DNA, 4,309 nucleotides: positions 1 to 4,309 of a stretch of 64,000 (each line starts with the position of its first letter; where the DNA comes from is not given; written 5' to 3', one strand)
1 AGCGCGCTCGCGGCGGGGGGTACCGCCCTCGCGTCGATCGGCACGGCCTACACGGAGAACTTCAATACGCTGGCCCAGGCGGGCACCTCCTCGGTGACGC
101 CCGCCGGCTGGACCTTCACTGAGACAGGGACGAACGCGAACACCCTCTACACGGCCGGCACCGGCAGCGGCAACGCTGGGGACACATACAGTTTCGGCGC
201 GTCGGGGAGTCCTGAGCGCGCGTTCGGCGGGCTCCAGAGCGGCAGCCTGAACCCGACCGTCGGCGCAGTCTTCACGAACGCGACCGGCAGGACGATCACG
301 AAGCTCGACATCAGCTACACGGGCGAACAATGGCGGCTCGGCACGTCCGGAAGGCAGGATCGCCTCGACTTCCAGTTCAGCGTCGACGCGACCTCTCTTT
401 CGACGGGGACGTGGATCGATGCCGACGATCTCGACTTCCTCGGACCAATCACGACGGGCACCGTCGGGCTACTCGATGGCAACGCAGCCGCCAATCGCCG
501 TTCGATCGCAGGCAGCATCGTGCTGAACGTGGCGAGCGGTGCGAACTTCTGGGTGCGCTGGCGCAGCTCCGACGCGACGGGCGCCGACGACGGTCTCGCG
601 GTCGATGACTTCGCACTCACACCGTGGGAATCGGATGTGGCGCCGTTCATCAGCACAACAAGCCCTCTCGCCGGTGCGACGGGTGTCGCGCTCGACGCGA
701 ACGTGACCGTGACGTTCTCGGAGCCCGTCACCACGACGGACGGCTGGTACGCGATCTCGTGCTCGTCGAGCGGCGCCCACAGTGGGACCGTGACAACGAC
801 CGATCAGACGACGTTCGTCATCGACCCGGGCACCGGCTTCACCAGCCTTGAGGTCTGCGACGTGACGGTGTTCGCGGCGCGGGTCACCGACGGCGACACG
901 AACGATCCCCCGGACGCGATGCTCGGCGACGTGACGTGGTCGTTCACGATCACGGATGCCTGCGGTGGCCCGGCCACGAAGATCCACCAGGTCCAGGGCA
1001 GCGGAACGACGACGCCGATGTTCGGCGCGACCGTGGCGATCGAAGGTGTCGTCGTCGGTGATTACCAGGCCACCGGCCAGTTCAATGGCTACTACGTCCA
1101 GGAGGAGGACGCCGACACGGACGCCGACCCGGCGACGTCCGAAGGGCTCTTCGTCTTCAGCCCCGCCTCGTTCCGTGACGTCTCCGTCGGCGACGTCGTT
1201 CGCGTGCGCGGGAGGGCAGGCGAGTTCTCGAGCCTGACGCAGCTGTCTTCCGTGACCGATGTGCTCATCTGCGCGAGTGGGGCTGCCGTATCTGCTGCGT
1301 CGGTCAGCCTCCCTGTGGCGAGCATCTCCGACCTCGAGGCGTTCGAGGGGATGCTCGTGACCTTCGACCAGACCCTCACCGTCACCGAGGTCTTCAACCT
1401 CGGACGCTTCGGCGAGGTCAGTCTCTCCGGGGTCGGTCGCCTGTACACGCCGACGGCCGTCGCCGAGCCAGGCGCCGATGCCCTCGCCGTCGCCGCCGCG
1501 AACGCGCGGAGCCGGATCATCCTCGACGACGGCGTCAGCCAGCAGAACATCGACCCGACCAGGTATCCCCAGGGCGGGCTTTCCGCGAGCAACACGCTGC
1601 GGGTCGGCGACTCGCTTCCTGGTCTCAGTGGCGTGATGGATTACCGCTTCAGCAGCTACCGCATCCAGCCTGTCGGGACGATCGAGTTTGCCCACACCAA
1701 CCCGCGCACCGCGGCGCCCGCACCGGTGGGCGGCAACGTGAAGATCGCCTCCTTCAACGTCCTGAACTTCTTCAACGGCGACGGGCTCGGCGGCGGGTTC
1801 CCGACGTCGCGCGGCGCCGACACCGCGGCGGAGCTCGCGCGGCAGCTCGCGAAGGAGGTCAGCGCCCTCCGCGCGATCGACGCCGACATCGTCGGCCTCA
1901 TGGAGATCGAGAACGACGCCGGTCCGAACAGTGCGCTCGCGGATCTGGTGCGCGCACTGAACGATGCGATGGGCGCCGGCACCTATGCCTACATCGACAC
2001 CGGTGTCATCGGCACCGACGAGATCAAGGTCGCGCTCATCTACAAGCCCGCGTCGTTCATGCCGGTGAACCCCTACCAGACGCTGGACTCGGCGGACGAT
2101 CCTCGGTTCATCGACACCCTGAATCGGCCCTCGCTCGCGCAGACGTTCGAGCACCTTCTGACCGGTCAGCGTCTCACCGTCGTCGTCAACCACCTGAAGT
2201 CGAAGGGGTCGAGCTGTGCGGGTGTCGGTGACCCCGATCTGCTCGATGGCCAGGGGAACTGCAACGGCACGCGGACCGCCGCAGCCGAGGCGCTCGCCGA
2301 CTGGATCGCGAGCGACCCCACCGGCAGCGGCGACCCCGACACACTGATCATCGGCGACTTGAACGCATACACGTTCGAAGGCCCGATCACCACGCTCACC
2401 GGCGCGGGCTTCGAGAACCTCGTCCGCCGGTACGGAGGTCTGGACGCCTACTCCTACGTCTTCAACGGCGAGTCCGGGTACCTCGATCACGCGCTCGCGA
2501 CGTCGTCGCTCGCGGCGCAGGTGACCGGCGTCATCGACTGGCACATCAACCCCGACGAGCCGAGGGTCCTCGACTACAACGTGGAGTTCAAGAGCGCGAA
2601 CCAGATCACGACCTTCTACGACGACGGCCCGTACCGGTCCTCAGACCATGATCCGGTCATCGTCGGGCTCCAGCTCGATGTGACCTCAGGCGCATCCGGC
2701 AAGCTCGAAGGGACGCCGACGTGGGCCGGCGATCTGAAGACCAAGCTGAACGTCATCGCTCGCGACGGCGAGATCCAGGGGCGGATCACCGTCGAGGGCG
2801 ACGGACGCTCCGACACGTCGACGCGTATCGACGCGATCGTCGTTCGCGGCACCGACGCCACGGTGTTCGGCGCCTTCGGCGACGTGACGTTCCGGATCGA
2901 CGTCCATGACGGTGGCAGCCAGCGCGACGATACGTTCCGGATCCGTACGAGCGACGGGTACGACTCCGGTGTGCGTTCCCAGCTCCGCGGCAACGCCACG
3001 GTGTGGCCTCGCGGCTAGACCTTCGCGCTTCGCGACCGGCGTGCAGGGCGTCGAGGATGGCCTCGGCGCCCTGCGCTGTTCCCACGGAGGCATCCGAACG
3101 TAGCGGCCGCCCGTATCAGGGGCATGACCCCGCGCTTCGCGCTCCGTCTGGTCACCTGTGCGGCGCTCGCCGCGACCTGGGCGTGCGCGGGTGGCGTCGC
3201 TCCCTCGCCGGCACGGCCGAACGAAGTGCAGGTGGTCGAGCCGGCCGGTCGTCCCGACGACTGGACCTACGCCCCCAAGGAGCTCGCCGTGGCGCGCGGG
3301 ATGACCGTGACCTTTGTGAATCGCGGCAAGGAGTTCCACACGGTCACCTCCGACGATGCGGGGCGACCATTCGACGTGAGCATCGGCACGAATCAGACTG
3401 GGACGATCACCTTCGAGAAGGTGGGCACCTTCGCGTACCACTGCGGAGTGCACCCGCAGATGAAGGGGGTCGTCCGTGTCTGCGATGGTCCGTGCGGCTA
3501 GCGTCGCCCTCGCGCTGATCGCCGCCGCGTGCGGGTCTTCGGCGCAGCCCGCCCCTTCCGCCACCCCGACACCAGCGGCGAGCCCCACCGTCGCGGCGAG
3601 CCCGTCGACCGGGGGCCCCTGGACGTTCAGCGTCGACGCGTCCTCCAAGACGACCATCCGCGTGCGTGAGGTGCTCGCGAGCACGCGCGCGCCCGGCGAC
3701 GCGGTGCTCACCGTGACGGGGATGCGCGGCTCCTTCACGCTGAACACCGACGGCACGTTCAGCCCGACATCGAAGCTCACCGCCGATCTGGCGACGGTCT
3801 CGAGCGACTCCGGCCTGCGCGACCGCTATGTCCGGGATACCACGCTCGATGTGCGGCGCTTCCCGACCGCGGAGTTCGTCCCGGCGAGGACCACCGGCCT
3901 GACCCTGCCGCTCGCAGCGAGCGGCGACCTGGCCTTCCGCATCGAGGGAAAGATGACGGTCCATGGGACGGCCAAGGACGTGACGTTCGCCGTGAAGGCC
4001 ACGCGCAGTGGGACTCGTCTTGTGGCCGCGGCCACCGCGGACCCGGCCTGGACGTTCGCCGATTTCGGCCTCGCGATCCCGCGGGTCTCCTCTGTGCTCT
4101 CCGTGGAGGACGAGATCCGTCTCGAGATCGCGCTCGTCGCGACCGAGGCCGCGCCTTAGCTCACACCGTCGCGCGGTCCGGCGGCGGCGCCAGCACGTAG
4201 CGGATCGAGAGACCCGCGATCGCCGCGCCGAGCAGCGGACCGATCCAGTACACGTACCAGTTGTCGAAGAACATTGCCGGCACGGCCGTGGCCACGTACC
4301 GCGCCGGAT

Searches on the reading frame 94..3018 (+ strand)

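Call 8: search_protein_families(library=pfam, proteins=[window:94-3018:+], max_evalue=0.001)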
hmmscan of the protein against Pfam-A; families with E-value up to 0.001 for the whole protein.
window:94-3018:+ (974 aa): 3 families
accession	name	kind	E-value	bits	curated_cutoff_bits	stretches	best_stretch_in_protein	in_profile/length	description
PF13205.12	Big_5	-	8.8e-13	49.3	23.6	1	182-285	3-104/105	Bacterial Ig-like domain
PF03372.29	Exo_endo_phos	-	1.2e-10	42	24.5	1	552-852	1-225/225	Endonuclease/Exonuclease/phosphatase family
PF19580.5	Exo_endo_phos_3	-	6.1e-06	25.9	27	1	584-760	43-198/311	Endonuclease/Exonuclease/phosphatase family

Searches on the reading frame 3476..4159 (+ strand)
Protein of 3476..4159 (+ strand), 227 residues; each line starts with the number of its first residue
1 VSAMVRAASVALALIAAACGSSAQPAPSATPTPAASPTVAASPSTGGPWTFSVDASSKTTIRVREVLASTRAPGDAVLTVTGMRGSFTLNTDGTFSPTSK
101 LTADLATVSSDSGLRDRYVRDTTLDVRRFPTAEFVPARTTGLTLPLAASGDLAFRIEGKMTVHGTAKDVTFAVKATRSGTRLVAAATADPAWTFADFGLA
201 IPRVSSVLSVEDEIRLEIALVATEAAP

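Call 8: search_protein_families(library=pfam, proteins=[window:3476-4159:+], max_evalue=0.001)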
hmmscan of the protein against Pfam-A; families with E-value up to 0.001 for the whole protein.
window:3476-4159:+ (227 aa): 1 family
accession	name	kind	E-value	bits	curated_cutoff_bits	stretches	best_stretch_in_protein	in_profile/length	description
PF04264.18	YceI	-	1.6e-16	61.5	23.7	1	79-222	25-150/150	YceI-like domain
